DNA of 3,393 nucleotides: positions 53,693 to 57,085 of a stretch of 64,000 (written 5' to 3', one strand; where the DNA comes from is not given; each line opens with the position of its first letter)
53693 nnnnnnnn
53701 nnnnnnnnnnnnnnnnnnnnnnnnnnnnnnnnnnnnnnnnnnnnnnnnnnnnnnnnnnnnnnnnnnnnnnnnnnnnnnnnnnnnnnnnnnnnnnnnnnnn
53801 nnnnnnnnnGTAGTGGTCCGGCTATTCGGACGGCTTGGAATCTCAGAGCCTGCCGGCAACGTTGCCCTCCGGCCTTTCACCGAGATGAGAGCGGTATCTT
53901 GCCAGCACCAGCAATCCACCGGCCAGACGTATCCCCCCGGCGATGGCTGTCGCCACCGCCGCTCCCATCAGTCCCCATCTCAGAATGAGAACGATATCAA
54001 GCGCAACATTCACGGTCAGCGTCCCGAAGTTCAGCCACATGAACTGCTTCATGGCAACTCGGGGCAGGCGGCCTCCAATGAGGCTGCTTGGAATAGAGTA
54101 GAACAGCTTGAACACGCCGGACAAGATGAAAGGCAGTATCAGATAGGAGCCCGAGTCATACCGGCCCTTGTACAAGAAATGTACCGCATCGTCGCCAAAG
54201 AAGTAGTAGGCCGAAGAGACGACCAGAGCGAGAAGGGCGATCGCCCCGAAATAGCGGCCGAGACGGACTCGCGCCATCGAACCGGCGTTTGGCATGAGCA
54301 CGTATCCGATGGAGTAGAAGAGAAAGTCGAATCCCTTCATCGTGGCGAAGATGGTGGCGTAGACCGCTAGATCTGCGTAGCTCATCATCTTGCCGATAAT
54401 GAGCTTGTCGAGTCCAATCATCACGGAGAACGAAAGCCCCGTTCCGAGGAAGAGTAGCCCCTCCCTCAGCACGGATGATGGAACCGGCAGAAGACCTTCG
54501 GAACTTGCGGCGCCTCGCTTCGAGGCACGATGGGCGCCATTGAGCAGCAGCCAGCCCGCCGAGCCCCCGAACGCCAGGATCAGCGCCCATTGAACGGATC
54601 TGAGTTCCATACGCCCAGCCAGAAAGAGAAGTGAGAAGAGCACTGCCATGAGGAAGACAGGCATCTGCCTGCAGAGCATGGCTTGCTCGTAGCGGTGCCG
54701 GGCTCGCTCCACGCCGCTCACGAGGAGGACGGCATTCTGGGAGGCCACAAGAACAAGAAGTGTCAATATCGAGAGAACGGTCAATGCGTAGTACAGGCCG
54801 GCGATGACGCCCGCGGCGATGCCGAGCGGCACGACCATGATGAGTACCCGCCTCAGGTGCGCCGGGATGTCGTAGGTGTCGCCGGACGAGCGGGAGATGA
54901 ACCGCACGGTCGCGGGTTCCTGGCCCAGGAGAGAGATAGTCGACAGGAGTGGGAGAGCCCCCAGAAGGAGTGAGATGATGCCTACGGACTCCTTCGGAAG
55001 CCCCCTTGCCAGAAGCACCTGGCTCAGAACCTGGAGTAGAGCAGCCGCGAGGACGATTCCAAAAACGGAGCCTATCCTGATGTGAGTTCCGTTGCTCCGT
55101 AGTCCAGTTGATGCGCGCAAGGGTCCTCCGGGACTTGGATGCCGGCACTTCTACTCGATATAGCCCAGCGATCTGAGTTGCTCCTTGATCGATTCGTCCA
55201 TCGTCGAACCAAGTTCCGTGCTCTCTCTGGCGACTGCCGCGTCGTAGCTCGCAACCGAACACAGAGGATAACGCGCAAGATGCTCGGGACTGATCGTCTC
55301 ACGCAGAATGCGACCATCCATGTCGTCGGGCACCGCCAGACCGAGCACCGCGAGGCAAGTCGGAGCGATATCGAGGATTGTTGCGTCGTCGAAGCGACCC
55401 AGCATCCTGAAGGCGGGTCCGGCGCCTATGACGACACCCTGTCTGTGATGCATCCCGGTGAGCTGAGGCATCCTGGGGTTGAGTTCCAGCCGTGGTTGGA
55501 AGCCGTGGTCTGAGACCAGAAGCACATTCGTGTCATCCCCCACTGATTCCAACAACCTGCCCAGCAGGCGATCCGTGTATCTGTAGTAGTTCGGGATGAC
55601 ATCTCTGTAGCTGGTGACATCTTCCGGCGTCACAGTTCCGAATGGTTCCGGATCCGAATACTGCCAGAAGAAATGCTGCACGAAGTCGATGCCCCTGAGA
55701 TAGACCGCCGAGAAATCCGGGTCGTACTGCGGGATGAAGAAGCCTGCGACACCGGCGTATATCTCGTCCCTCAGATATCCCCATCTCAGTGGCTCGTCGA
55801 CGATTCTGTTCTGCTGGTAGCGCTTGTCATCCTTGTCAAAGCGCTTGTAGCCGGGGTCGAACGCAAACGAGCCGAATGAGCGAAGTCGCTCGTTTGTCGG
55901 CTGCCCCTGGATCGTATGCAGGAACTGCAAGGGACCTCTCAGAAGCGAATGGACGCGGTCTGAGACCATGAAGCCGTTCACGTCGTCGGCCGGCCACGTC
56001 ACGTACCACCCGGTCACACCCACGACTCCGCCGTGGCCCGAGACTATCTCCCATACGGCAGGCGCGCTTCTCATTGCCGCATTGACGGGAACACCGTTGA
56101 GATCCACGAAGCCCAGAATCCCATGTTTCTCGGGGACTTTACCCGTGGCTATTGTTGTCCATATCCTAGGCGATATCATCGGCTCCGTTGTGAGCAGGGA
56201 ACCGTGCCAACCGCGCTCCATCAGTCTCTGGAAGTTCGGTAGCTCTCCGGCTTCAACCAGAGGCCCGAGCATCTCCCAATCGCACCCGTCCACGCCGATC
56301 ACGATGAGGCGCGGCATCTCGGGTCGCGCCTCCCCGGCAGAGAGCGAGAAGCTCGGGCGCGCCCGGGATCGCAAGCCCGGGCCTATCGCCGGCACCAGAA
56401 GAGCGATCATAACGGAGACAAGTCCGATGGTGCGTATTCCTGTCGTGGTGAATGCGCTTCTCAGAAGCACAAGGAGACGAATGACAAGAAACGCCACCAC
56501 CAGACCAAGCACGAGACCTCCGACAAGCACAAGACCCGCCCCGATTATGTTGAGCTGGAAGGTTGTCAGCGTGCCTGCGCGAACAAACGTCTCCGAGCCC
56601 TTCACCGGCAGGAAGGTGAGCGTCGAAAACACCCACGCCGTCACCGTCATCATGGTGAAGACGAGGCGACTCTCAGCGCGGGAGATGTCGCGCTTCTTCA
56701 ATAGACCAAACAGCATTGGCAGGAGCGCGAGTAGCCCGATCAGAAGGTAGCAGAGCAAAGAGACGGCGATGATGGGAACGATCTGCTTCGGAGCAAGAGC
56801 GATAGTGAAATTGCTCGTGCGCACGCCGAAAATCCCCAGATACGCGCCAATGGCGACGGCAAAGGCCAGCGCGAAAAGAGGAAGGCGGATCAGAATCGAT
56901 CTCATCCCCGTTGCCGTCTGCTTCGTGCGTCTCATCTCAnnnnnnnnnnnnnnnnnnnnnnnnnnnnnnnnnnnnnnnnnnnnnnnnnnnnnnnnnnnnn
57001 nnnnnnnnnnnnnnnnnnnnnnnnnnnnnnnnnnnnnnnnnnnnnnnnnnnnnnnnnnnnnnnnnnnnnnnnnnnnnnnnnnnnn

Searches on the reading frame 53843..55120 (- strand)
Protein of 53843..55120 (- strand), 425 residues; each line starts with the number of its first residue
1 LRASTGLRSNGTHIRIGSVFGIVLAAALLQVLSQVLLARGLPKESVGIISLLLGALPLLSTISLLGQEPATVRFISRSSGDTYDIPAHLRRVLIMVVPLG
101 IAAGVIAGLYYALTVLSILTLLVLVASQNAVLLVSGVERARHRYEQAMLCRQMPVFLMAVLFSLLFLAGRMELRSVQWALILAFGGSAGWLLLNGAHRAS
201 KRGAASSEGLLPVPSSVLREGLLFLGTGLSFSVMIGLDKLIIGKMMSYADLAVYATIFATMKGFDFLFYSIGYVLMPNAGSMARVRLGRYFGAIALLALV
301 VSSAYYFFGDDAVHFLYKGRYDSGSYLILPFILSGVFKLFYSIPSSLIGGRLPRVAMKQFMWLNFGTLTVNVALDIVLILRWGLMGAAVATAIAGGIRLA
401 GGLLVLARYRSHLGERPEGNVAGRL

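Call 3: search_protein_families(library=pfam, proteins=[window:53843-55120:-], max_evalue=0.01)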
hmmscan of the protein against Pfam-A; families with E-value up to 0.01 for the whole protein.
window:53843-55120:- (425 aa): 1 family
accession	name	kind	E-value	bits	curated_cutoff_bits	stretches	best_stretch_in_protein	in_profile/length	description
PF01943.22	Polysacc_synt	-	0.0012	18.7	28.2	1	19-277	8-268/274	Polysaccharide biosynthesis protein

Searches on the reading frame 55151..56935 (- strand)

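Call 20: search_protein_families(library=pfam, proteins=[window:55151-56935:-], max_evalue=0.001)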
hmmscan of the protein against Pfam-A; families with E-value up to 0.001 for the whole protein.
window:55151-56935:- (594 aa): 2 families
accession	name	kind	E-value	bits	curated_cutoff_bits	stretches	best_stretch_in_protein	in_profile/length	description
PF01663.27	Phosphodiest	-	2.4e-28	100.2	23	1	210-481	1-223/342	Type I phosphodiesterase / nucleotide pyrophosphatase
PF00884.28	Sulfatase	-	0.00073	19.4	25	1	355-481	117-245/301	Sulfatase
